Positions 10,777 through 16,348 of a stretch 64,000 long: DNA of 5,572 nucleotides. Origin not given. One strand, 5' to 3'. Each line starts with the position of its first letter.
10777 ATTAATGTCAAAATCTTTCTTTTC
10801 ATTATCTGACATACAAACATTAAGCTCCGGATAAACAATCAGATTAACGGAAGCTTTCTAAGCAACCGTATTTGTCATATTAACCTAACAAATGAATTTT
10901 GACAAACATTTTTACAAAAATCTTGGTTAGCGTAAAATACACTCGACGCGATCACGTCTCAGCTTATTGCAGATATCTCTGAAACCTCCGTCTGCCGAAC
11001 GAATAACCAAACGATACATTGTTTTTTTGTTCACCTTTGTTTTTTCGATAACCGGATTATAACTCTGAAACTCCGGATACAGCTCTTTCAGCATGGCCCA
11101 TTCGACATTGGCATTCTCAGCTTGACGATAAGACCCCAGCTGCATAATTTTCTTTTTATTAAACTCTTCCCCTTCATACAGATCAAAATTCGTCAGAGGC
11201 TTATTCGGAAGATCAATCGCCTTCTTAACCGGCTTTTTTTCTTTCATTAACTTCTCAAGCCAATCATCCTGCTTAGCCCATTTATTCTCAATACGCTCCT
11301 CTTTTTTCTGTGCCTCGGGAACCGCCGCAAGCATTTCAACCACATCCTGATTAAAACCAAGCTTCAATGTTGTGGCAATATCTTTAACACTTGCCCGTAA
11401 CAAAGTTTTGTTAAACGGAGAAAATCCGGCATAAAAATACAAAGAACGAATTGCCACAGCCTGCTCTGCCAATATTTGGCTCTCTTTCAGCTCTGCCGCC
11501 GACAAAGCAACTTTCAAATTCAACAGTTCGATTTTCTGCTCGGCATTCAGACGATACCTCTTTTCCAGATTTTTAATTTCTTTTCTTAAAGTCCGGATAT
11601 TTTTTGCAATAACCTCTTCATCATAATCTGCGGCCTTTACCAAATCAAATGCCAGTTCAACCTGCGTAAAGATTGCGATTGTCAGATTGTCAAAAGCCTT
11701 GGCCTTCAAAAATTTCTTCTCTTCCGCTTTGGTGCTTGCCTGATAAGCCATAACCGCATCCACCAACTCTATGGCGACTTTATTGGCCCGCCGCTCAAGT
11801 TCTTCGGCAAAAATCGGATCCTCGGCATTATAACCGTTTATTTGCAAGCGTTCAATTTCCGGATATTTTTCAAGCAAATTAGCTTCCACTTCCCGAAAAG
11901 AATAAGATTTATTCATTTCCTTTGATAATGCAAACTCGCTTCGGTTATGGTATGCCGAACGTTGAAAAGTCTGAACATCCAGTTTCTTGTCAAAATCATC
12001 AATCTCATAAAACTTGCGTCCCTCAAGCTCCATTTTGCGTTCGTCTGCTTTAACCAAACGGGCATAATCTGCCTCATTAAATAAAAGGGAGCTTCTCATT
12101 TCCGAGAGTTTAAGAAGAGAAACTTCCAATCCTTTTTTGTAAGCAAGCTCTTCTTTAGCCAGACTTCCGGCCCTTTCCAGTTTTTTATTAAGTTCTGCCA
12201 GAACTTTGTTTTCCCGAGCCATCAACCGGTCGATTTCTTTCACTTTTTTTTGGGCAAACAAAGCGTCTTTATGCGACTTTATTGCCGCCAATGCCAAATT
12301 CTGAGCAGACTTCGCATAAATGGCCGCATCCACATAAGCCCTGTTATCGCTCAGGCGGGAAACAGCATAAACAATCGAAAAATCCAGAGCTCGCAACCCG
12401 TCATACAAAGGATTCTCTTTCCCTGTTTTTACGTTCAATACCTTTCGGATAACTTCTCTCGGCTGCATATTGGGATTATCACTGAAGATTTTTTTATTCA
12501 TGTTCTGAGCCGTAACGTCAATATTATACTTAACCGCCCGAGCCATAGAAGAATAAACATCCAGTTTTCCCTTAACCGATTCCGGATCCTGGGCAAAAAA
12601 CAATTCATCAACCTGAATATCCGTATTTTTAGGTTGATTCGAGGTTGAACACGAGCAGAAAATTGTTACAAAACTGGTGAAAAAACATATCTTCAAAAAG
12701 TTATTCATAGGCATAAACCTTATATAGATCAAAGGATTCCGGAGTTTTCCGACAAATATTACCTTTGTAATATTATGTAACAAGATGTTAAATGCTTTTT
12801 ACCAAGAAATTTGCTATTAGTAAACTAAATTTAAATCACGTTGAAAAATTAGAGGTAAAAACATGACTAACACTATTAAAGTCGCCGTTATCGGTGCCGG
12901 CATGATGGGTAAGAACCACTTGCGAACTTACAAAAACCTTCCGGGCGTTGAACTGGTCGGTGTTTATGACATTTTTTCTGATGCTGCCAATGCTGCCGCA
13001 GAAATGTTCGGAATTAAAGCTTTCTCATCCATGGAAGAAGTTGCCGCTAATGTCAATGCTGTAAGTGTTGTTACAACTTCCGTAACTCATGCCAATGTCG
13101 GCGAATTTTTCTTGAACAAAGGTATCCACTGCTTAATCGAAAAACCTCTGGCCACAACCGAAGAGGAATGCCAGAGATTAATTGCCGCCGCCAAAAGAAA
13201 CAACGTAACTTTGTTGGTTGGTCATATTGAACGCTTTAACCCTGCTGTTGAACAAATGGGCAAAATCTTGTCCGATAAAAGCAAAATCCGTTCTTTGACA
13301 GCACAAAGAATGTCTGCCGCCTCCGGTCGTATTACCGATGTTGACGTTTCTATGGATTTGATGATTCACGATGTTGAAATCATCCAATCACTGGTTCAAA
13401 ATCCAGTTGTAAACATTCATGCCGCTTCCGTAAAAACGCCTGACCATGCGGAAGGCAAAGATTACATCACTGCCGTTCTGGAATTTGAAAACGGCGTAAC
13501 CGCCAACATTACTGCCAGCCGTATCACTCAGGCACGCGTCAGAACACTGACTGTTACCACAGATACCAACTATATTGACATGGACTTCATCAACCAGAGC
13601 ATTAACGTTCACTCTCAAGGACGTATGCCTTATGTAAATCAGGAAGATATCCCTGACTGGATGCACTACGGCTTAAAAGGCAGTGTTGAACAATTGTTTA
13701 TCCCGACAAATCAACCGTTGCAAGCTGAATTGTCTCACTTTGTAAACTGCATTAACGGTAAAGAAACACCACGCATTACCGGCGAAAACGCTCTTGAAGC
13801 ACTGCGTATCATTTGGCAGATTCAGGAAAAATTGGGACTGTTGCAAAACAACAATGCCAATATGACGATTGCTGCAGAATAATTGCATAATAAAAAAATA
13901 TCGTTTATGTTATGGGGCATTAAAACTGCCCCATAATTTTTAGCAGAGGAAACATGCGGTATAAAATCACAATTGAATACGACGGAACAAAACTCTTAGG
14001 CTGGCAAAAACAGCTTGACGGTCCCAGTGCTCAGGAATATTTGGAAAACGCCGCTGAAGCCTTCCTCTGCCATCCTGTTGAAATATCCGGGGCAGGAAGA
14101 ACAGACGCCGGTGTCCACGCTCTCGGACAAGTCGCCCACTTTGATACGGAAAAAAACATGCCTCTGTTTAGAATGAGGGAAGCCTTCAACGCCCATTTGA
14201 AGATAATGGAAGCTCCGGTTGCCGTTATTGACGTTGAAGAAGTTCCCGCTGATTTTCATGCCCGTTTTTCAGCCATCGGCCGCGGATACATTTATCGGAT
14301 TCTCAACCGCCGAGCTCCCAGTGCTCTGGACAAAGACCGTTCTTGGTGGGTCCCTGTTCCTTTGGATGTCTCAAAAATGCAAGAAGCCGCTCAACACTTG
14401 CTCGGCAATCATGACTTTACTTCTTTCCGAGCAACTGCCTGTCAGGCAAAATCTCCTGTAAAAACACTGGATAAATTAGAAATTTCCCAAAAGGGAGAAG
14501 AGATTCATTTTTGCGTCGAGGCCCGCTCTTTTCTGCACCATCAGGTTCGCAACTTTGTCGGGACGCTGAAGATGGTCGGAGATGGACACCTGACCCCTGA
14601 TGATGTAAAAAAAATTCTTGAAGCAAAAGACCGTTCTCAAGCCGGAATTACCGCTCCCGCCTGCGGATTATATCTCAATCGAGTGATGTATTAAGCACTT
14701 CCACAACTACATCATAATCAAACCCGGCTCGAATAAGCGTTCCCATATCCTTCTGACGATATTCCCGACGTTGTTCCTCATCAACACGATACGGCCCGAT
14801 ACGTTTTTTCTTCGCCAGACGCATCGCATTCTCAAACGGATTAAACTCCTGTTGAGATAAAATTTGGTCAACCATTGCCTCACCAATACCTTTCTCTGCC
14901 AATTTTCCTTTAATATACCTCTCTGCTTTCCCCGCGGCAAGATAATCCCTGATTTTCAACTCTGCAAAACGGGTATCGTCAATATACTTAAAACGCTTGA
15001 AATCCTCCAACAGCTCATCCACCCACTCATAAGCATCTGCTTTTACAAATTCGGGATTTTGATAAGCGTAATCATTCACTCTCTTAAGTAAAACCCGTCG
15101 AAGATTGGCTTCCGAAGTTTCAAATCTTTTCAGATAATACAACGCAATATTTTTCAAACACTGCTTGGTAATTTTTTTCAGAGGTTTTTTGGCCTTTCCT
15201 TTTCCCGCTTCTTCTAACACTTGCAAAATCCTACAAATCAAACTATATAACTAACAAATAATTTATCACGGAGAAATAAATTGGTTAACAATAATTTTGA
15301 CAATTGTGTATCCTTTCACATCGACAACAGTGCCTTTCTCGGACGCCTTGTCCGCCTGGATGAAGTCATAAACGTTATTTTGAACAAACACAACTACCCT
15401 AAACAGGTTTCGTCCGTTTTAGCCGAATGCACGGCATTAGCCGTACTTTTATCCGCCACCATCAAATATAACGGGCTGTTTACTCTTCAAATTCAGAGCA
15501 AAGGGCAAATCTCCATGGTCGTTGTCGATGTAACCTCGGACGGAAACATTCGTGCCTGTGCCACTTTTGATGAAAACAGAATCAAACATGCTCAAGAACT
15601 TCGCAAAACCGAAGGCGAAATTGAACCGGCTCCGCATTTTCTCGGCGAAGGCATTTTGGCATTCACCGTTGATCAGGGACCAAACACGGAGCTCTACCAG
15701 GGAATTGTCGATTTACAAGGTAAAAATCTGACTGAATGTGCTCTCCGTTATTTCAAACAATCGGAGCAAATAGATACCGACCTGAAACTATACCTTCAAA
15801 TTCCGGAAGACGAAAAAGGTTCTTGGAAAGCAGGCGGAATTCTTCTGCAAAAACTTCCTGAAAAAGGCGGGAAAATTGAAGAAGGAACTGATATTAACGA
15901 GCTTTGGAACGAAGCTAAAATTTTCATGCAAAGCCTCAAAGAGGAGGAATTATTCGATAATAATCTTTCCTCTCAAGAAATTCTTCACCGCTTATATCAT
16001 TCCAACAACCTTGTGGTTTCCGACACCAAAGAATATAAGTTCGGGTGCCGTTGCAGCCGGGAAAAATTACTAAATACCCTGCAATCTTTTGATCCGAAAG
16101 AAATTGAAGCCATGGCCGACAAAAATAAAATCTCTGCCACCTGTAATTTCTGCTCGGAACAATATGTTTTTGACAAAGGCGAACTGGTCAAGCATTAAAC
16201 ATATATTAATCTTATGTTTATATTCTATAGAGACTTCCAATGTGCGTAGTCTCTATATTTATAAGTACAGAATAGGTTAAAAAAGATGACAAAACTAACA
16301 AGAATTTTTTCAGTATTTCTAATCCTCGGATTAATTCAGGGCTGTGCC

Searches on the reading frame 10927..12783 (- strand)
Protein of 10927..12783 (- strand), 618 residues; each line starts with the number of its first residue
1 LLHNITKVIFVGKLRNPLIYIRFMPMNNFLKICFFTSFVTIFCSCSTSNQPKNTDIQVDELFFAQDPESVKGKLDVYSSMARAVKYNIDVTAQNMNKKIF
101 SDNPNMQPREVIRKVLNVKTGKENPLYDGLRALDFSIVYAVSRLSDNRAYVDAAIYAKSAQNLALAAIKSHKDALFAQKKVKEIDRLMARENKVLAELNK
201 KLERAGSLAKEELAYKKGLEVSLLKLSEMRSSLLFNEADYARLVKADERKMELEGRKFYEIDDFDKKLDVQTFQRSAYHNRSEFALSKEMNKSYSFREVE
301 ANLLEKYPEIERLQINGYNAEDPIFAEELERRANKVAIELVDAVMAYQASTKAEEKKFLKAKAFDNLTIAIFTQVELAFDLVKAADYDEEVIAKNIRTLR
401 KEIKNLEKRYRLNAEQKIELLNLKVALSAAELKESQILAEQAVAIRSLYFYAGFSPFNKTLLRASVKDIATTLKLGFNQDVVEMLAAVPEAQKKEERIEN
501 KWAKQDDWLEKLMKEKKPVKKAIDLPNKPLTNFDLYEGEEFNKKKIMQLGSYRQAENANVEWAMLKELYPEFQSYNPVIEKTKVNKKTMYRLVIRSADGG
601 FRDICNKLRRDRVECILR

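Call 3: search_protein_families(library=pfam, proteins=[window:10927-12783:-], max_evalue=0.1)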
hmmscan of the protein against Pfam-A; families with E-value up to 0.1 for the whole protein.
window:10927-12783:- (618 aa): 4 families
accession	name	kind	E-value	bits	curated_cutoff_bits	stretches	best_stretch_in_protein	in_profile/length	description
PF05036.18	SPOR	-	0.00071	20.3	21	1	546-615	6-72/76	SPOR domain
PF02321.23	OEP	-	0.033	14.4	22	0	362-452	96-186/187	Outer membrane efflux protein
PF10845.14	DUF2576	-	0.064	13.4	27.4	0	384-410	8-34/49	Protein of unknown function (DUF2576)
PF18698.7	HisK_sensor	-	0.065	14.1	27.3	0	491-528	57-94/126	Histidine kinase sensor domain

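Call 4: search_protein_families(library=ncbifam, proteins=[window:10927-12783:-], max_evalue=0.1)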
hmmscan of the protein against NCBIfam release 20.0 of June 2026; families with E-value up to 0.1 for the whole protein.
window:10927-12783:- (618 aa): 1 family
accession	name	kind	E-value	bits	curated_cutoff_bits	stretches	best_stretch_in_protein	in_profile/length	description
TIGR01302.1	IMP_dehydrog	equivalog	0.009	14.9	481.5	1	105-211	66-172/450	IMP dehydrogenase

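Call 12: search_protein_families(library=padloc, proteins=[window:10927-12783:-], max_evalue=0.1)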
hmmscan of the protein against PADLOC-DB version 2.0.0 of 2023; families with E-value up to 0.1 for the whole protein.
window:10927-12783:- (618 aa): 0 families

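Call 38: search_solved_structures(query=A2, max_evalue=1, show_alignments=1)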
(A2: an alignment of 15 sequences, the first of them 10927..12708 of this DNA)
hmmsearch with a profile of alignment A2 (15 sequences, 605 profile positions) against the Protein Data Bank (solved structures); distinct sequences matched with E-value up to 1: 1.
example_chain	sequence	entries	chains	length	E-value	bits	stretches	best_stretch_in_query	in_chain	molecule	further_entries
6caa_A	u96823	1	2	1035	0.97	11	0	148-197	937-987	Electrogenic sodium bicarbonate cotransporter 1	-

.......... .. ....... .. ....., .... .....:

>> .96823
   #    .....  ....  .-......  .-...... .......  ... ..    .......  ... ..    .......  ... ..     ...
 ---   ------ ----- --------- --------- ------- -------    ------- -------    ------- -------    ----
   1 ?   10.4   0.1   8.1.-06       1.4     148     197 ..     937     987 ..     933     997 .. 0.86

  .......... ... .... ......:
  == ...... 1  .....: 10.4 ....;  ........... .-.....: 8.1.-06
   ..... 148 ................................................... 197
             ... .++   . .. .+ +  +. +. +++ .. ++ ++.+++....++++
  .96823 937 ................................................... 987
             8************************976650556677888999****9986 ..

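Call 41: find_homologous_proteins(query=window:10927-12708:-, max_evalue=0.001)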
Query window:10927-12708:- (593 aa): 162 proteins with E <= 0.001 among 8000 candidates; the best 120 are listed.
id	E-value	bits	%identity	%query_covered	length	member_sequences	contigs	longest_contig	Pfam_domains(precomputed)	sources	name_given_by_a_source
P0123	0.0e+0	1272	100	100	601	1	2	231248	-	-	-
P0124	0.0e+0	1211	94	100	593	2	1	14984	-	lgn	-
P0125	0.0e+0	1197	93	100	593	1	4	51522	-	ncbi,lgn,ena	-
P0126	0.0e+0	1197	93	100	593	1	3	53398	-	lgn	-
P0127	0.0e+0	1194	93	100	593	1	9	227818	-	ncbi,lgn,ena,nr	ncbi:MAG: hypothetical protein J6A33_02260 [Alphaproteobacteria bacterium]|nr:hypothetical protein [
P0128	0.0e+0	1193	93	100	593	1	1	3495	-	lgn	-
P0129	0.0e+0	1193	93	100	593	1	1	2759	-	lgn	-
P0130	0.0e+0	1193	93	100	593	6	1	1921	-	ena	-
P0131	0.0e+0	1190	92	100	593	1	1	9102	-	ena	-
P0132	1.3e-257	874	67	100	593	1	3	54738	-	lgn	-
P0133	7.7e-257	871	66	100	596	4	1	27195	-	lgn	-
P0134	5.6e-253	859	66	100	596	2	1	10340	-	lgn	-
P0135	2.6e-211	721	55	100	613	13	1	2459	-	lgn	-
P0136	5.2e-209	714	55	100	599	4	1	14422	-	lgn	-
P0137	1.6e-205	702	55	100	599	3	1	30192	-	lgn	-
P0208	3.8e-179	615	50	100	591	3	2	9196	PF05036.19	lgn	-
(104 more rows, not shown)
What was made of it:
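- On SPOR domain: One relative, P0208, has PF05036 on record (call 41).
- The pair sits in the conserved core chromosome of a clade with small genomes; one relative's contig is 1.95 Mb (call 41).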

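Call 55: predict_structure(alignment_id=A3)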
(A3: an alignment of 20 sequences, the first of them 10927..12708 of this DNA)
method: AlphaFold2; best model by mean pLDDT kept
length: 593 residues; sequences in the alignment: 20
mean_pLDDT: 78.8   pTM: 0.72
mean pLDDT of the five models: 78.8, 78.2, 77.3, 76.6, 76.2
residues with pLDDT >= 90: 213; 70-90: 252; 50-70: 51; < 50: 77
segments of 3 or more residues with pLDDT < 50: 1-38, 467-478, 482-484, 487-506
pLDDT, mean of each block of 10 residues (from residue 1): 41 30 30 36 85 93 89 74 69 56 87 91 89 92 92 94 95 94 91 95 95 91 79 62 85 90 75 83 73 74 87 93 90 91 95 90 91 96 88 95 95 89 91 86 90 83 58 44 48 33 44 80 80 83 85 74 75 86 79 77
secondary structure, 60 per line:
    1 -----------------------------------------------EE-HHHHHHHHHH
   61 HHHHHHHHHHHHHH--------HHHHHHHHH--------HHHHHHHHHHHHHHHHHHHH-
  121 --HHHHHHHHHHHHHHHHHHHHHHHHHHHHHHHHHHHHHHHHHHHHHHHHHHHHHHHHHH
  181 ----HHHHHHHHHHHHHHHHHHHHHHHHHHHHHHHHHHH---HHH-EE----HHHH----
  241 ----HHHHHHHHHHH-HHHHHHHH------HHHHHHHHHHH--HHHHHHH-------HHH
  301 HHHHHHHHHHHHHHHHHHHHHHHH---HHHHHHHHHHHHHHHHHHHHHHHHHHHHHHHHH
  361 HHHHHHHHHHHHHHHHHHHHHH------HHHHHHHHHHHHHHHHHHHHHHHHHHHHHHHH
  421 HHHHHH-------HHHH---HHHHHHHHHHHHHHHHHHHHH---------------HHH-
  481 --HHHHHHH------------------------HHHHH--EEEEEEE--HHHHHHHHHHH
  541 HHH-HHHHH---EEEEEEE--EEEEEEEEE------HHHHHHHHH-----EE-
elements in order: H51-74 H83-91 H100-119 H123-180 H185-219 H233-236 H245-255 H257-264 H271-281 H284-290 H298-324 H328-382 H389-426 H434-437 H441-461 H483-489 H514-518 E521-527 H530-543 H545-549 E553-559 E562-570 H577-585
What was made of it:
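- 10927..12708 (-): TolC/NodT-like outer-membrane-factor (OMF) lipoprotein fused to a C-terminal SPOR domain. It is 593 aa from the likely start at 12708; the longest ORF runs to 12783. The putative lipobox Cys is C20. The SPOR-like part spans about residues 519-593 (nt 10930-11154). It is a co-conserved upstream neighbour and a possible, unproven, partner. The AF2 model has pLDDT 79 (call 55).
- On SPOR domain: The model has strand 521-527, helix 530-543, strands 553-559 and 562-570, and helix 577-585 (call 55).
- A SPOR domain sits on the neighbouring protein (calls 3, 55).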

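Call 57: fold_search(model_id=the predicted structure, library=pdb)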
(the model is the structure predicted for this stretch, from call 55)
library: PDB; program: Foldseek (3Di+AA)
matches with E <= 10: 630; with E <= 0.001: 3
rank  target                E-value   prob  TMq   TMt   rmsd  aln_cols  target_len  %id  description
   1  9a2x_MODEL_1_A        8.5e-05  1.00  0.34  0.40  28.2       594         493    8  Model of E. coli TolC by in-cell photo-crosslinking MS and deep learning (released 2023-02-24)
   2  1wp1_B                9.2e-04  1.00  0.29  0.40  14.6       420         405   11  Crystal structure of the drug-discharge outer membrane protein, OprM (released 2004-11-02)
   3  9tg4_A                9.6e-04  1.00  0.35  0.46  23.4       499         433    9  Structure of the YbjP lipoprotein bound to the AcrABZ-TolC efflux pump (released 2026-04-08)
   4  3pik                  1.0e-03  1.00  0.32  0.42  17.6       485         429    9  Outer membrane protein CusC (released 2011-02-02)
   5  4k34_A                1.4e-03  1.00  0.33  0.48  12.2       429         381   10  Crystal structures of CusC review conformational changes accompanying folding and transmembrane channel formation (released 2013-10-16)
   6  7ng8_A                1.6e-03  1.00  0.35  0.47  15.4       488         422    9  Trimeric efflux pump Klebsiella TolC in complex with KlebC (released 2021-06-30)
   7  7akz_A                1.7e-03  1.00  0.28  0.34  17.1       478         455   10  Deciphering the role of the channel constrictions in the opening mechanism of MexAB-OprM efflux pump from Pseudomonas  (released 2022-04-13)
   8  3d5k_A                2.4e-03  1.00  0.30  0.36  16.4       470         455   10  Crystal structure of the OprM channel in a non-symmetrical space group (released 2009-06-02)
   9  5azo                  2.5e-03  1.00  0.26  0.32  11.5       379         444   14  Crystal structure of a membrane protein from Pseudomonas aeruginosa (released 2016-06-08)
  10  5azp_B                2.8e-03  1.00  0.26  0.33  11.6       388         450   14  Crystal structure of a membrane protein from Pseudomonas aeruginosa (released 2016-06-08)
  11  9v52_C1               3.0e-03  1.00  0.34  0.45  24.0       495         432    9  Structure of TolC and YbjP closed state complex (released 2025-11-05)
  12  4k7k_B                3.6e-03  1.00  0.32  0.48  12.2       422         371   11  Crystal structures of CusC review conformational changes accompanying folding and transmembrane channel formation (released 2013-10-16)
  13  5bun_B                3.8e-03  1.00  0.32  0.42  21.1       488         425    8  Crystal structure of an antigenic outer membrane protein ST50 from Salmonella Typhi (released 2015-12-23)
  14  4mt4_A                3.9e-03  1.00  0.33  0.40  18.5       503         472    9  Crystal structure of the Campylobacter jejuni CmeC outer membrane channel (released 2014-09-24)
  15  5bun_A                4.1e-03  1.00  0.32  0.43  22.3       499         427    7  Crystal structure of an antigenic outer membrane protein ST50 from Salmonella Typhi (released 2015-12-23)
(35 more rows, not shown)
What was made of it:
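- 10927..12708 (-): The 44 best Foldseek PDB hits are all TolC/OprM/CusC-type OMFs, from E 8.5e-5 (call 57).
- On TolC/NodT outer-membrane factor (upstream lipoprotein): The match is modest (calls 55, 57).
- The OMF-like fold is supported (call 57).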

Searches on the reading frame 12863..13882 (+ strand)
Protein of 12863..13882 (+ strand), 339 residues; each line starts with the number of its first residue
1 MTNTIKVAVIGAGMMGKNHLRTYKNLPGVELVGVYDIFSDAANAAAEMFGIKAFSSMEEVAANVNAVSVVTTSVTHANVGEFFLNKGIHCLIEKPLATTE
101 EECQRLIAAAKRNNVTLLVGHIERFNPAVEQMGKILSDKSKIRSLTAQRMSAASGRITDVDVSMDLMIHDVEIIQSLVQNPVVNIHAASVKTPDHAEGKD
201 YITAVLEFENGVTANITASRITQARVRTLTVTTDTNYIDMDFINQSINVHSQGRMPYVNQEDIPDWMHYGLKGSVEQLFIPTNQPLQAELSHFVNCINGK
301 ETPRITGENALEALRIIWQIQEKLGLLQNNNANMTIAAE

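Call 17: search_protein_families(library=pfam, proteins=[window:12863-13882:+], max_evalue=0.00001)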
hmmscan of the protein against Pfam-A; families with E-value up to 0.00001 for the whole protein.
window:12863-13882:+ (339 aa): 3 families
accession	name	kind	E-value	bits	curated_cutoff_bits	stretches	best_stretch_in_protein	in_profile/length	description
PF01408.29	GFO_IDH_MocA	-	8.3e-32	110.8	24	1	5-121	1-120/120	Oxidoreductase family, NAD-binding Rossmann fold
PF22725.1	GFO_IDH_MocA_C3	-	1.2e-10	41.9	27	1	163-232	46-117/124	GFO/IDH/MocA C-terminal domain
PF02894.22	GFO_IDH_MocA_C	-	1.2e-08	35.4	22.9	1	162-320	42-206/218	Oxidoreductase family, C-terminal alpha/beta domain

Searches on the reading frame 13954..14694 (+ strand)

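Call 35: search_protein_families(library=pfam, proteins=[window:13954-14694:+], max_evalue=0.001)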
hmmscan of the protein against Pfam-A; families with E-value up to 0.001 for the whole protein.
window:13954-14694:+ (246 aa): 1 family
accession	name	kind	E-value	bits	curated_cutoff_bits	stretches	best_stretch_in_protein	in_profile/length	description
PF01416.25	PseudoU_synth_1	-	2.2e-42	144.3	23.3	2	145-246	1-107/108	tRNA pseudouridine synthase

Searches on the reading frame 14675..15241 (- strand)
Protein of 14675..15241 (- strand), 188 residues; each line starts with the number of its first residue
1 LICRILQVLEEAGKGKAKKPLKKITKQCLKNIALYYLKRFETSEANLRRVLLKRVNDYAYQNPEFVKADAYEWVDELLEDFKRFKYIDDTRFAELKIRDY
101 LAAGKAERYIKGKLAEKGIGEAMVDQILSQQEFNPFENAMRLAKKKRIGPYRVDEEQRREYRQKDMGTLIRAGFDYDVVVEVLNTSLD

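Call 35: search_protein_families(library=pfam, proteins=[window:14675-15241:-], max_evalue=0.001)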
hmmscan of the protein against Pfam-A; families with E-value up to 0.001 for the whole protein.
window:14675-15241:- (188 aa): 3 families
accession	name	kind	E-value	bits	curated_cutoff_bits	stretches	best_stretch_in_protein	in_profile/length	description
PF02631.22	RecX_HTH2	-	4.1e-07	30.6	26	1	88-126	1-40/42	RecX, second three-helix domain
PF21982.2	RecX_HTH1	-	0.00016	22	26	0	30-54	2-26/40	RecX, first three-helix domain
PF21981.2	RecX_HTH3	-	0.00024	21.6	26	1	136-183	4-48/48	RecX, third three-helix domain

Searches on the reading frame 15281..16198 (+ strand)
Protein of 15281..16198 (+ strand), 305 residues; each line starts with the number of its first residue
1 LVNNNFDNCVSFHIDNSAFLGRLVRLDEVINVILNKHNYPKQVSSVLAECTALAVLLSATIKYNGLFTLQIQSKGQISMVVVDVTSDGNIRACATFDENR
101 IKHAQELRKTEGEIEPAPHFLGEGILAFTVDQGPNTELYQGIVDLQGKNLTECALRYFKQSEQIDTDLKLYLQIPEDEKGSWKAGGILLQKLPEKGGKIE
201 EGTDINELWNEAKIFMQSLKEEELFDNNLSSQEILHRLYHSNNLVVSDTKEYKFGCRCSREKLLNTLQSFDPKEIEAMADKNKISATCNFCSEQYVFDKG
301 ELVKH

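Call 35: search_protein_families(library=pfam, proteins=[window:15281-16198:+], max_evalue=0.001)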
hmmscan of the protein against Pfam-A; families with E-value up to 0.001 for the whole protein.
window:15281-16198:+ (305 aa): 1 family
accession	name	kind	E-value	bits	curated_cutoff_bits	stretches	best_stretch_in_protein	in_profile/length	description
PF01430.24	HSP33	-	1.8e-67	228.1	21.4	1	7-298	1-273/273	Hsp33 protein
